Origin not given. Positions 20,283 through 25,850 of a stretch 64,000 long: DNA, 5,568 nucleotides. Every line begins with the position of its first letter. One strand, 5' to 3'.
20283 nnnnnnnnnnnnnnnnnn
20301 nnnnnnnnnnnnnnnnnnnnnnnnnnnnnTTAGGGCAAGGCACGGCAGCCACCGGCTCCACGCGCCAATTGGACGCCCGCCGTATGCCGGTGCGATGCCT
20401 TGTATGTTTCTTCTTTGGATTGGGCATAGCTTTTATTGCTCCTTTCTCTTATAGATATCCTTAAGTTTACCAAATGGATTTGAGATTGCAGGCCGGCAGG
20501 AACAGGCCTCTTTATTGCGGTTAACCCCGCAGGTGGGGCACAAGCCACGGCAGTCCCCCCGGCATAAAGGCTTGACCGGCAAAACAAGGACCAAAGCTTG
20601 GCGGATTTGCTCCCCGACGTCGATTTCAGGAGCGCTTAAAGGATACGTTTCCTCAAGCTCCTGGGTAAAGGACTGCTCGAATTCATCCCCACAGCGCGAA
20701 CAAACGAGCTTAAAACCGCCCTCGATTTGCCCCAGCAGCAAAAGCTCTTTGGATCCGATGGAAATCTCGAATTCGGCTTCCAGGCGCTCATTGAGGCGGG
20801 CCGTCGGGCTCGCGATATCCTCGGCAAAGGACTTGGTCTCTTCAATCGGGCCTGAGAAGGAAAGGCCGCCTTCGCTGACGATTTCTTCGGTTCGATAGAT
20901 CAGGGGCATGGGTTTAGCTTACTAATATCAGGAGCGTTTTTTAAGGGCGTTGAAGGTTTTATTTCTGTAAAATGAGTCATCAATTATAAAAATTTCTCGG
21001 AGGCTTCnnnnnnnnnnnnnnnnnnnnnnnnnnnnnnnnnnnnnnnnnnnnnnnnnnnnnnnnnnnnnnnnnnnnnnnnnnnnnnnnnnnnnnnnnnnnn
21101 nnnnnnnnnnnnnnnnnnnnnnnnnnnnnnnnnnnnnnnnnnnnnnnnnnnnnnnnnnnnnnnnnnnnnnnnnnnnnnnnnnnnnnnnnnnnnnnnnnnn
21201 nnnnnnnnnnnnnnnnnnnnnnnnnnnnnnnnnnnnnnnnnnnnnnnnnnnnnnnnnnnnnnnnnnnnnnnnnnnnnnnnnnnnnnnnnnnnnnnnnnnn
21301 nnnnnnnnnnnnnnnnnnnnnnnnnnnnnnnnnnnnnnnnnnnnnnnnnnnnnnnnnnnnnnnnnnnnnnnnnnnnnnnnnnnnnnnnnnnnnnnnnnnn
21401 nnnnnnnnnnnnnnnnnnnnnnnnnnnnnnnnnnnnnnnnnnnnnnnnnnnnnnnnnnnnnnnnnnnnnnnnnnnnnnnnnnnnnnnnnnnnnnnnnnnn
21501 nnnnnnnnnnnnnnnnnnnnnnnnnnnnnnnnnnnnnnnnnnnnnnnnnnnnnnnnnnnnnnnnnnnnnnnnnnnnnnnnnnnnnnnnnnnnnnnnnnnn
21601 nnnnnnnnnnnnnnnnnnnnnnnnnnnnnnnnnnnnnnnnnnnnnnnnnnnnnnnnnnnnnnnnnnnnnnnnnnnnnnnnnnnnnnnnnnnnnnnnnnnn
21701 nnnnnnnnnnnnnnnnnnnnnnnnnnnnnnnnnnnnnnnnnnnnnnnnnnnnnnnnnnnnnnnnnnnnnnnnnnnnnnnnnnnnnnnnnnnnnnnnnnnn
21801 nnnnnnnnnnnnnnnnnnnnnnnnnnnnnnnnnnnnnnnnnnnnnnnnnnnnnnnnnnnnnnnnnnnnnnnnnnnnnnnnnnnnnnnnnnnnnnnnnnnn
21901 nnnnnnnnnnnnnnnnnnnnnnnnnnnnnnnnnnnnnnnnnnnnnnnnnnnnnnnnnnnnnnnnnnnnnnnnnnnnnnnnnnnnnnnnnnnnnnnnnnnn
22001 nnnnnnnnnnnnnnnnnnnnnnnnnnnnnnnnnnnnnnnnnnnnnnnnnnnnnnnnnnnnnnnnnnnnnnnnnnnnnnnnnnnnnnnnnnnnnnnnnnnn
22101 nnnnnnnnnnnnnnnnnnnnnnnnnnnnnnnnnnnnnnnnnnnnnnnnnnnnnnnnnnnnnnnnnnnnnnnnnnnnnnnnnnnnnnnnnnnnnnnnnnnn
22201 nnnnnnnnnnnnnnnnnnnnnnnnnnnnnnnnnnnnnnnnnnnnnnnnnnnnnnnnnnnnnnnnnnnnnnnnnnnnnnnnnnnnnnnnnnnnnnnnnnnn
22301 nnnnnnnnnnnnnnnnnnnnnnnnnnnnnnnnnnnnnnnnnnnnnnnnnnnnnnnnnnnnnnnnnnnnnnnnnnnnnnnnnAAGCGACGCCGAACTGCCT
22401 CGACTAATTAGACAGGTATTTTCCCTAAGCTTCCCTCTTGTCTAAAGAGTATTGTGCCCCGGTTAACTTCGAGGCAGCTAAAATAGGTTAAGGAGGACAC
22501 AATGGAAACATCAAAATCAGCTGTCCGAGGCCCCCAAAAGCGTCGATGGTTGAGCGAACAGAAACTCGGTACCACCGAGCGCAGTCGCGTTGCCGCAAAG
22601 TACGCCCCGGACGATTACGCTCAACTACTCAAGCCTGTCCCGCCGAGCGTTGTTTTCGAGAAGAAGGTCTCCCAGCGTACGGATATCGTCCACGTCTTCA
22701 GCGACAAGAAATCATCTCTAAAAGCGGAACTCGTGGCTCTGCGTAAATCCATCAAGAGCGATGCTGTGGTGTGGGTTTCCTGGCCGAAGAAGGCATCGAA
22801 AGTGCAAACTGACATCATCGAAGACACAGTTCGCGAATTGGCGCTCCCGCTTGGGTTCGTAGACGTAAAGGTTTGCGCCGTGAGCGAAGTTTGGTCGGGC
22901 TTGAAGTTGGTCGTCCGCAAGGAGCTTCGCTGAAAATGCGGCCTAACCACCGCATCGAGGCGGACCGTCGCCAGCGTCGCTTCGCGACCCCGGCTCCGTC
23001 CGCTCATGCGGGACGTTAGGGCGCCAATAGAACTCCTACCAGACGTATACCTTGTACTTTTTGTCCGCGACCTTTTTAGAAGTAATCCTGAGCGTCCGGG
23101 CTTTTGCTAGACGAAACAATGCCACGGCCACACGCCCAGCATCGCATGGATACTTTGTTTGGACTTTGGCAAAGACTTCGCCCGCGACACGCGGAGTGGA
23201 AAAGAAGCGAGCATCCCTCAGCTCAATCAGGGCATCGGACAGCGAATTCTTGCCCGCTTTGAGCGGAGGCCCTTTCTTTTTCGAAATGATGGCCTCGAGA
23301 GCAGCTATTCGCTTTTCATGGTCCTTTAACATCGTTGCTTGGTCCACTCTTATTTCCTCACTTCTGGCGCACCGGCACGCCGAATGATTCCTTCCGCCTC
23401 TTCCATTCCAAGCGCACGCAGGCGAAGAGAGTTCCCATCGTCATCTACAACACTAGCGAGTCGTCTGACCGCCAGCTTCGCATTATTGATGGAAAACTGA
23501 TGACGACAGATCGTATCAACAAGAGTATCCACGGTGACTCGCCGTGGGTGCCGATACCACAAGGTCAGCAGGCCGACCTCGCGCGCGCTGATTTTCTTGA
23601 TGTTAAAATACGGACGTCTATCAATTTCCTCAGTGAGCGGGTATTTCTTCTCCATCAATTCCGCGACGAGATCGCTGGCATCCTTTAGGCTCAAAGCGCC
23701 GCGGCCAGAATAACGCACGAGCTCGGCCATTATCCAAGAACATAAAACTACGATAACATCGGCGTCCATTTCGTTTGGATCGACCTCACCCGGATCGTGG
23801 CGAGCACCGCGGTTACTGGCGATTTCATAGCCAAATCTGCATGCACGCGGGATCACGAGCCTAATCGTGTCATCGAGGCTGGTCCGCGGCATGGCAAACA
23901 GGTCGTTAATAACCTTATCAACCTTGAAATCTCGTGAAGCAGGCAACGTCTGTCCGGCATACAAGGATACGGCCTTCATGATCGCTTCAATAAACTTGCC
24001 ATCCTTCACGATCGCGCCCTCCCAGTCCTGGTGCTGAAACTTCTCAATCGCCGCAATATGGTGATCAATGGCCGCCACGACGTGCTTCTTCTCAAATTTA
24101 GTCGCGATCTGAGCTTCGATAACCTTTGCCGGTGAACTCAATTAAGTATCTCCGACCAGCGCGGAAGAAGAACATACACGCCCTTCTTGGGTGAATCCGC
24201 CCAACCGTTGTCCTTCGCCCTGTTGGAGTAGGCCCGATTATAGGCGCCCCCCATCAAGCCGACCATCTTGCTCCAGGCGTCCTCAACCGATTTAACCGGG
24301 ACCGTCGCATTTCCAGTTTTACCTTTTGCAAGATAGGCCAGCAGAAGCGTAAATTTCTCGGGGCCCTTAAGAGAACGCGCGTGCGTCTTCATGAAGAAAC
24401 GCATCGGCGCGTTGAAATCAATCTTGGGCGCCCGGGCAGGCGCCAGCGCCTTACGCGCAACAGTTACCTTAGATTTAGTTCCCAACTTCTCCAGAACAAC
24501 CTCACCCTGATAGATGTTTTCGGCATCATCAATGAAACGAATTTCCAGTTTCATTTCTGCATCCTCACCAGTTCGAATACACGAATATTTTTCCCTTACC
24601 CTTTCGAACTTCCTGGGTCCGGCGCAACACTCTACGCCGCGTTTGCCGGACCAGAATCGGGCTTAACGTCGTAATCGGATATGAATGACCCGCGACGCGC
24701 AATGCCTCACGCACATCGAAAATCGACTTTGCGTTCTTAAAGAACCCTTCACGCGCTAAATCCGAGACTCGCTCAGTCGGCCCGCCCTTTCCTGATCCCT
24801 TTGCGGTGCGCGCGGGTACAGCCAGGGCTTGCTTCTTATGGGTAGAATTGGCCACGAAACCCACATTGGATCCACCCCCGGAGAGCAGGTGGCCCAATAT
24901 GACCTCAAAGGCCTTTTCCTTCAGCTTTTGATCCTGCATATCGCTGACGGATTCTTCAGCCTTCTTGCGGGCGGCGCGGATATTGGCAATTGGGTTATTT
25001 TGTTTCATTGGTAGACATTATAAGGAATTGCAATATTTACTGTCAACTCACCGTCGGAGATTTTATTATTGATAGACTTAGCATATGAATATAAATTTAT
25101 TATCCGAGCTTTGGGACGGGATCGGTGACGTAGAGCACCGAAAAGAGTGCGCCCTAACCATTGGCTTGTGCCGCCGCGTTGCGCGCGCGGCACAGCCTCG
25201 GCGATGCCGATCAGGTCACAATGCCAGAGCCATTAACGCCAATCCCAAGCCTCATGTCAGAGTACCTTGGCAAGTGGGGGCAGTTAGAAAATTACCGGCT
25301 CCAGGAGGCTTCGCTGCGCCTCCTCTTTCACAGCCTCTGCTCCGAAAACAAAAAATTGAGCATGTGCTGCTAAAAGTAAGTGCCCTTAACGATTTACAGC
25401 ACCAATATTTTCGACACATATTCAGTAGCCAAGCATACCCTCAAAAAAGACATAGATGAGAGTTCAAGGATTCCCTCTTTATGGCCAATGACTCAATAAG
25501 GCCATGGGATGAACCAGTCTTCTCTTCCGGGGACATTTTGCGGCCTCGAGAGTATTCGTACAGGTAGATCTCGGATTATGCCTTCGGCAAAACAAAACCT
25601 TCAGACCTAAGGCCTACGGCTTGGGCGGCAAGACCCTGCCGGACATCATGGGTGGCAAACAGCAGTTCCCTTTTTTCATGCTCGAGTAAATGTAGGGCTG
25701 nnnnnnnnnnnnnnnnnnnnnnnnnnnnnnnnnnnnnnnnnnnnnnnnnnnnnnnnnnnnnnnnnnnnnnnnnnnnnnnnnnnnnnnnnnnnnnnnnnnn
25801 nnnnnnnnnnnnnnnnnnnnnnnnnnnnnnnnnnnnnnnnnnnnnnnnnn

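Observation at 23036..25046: Leaderless four-gene cassette of unknown function: three paralogous small basic proteins plus a 263-aa protein, under a perfect consensus promoter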

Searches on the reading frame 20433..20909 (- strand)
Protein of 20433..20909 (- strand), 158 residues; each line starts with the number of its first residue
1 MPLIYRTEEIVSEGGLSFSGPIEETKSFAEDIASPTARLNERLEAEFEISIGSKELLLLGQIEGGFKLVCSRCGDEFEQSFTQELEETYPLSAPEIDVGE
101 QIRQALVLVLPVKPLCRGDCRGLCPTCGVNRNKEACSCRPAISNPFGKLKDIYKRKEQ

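Call 64: search_protein_families(library=pfam, proteins=[window:20433-20909:-], max_evalue=0.001)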
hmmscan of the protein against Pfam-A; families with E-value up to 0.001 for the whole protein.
window:20433-20909:- (158 aa): 1 family
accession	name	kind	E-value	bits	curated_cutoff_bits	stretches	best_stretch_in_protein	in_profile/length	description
PF02620.22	YceD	-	6.2e-20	71.9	33.2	1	64-152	26-118/119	Large ribosomal RNA subunit accumulation protein YceD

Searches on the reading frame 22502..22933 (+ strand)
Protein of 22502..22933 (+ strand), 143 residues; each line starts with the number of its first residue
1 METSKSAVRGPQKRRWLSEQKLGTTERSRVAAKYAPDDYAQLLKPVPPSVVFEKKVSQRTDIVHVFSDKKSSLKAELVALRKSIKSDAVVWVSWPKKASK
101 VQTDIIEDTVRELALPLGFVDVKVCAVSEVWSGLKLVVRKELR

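Call 64: search_protein_families(library=pfam, proteins=[window:22502-22933:+], max_evalue=0.001)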
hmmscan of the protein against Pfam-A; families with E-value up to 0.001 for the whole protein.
window:22502-22933:+ (143 aa): 1 family
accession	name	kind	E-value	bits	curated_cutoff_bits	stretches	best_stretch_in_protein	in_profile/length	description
PF11253.13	DUF3052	-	2.5e-05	24.7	22.7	1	58-140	44-125/125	Protein of unknown function (DUF3052)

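Call 82: find_encoding_contigs(protein=window:22502-22933:+, flank=6000, max_places=6)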
Protein window:22502-22933:+ (143 aa): 4 contigs read that carry it; 4 places shown.
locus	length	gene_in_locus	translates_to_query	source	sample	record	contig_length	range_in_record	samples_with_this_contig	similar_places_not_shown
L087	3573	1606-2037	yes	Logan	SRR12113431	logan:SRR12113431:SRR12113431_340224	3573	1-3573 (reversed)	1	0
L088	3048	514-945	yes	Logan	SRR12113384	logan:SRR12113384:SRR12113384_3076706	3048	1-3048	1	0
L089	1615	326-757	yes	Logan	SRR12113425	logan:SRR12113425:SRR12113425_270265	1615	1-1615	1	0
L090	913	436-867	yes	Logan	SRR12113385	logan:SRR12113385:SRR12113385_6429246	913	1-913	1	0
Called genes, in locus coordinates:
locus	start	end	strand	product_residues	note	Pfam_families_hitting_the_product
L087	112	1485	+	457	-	PF00180:Iso_dh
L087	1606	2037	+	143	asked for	-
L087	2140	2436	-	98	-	-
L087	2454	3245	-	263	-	-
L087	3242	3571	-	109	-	?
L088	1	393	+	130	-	?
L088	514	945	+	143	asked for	-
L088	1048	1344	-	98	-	-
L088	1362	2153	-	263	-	-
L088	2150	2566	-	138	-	-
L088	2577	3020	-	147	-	-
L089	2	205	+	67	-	?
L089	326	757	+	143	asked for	-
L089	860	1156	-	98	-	-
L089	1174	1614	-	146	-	?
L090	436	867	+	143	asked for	-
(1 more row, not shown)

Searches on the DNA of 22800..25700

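Call 96: search_rna_families(source=window, start=22800, end=25700, threshold=evalue, max_evalue=1)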
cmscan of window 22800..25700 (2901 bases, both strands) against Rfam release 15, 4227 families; matches with E-value up to 1: 1.
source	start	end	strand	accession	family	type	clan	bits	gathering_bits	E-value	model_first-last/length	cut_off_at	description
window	25382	25418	-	RF01343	CRISPR-DR33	Gene; CRISPR;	-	22.3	39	0.13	1-37/37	no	CRISPR RNA direct repeat element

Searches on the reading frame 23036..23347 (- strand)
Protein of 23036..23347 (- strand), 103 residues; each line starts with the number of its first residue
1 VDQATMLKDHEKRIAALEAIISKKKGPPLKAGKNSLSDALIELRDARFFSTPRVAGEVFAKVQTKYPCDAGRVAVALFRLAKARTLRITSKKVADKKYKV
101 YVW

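Call 3: search_protein_families(library=pfam, proteins=[window:23036-23347:-], max_evalue=1)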
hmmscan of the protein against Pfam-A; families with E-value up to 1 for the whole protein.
window:23036-23347:- (103 aa): 0 families

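Call 4: search_protein_families(library=padloc, proteins=[window:23036-23347:-], max_evalue=1)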
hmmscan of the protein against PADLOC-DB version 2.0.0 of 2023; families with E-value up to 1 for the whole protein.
window:23036-23347:- (103 aa): 0 families

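Call 5: search_protein_families(library=ncbifam, proteins=[window:23036-23347:-], max_evalue=1)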
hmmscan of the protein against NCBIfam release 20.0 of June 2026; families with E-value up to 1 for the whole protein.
window:23036-23347:- (103 aa): 0 families

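Call 6: search_protein_families(library=phrogs, proteins=[window:23036-23347:-], max_evalue=1)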
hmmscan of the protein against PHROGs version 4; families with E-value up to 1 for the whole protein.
window:23036-23347:- (103 aa): 1 family
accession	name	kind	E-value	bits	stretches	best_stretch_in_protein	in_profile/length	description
phrog_23749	-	unknown function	0.011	16.9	1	53-73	25-45/67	-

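Call 84: search_solved_structures(query=A4, max_evalue=10)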
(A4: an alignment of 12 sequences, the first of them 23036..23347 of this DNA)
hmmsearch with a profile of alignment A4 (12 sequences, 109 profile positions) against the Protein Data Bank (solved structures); distinct sequences matched with E-value up to 10: 7.
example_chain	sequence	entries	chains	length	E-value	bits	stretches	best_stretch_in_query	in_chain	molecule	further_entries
6q1f_e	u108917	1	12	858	0.27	14.9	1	24-78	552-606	Large structural phosphoprotein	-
3jwp_A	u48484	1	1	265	0.54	13.9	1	53-93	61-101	Transcriptional regulatory protein sir2 homologue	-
1p6r_A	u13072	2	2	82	0.64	13.7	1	61-95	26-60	Penicillinase repressor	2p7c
4yk2_A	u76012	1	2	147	2.5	11.8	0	4-46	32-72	Bartonella effector protein (Bep) substrate of VirB T4SS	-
7wbn_A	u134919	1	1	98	4.6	10.9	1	2-37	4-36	RevCC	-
1l8d_A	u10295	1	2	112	5.1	10.8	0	61-100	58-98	DNA double-strand break repair rad50 ATPase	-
2wpq_A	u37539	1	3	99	6.7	10.4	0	5-75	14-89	TRIMERIC AUTOTRANSPORTER ADHESIN FRAGMENT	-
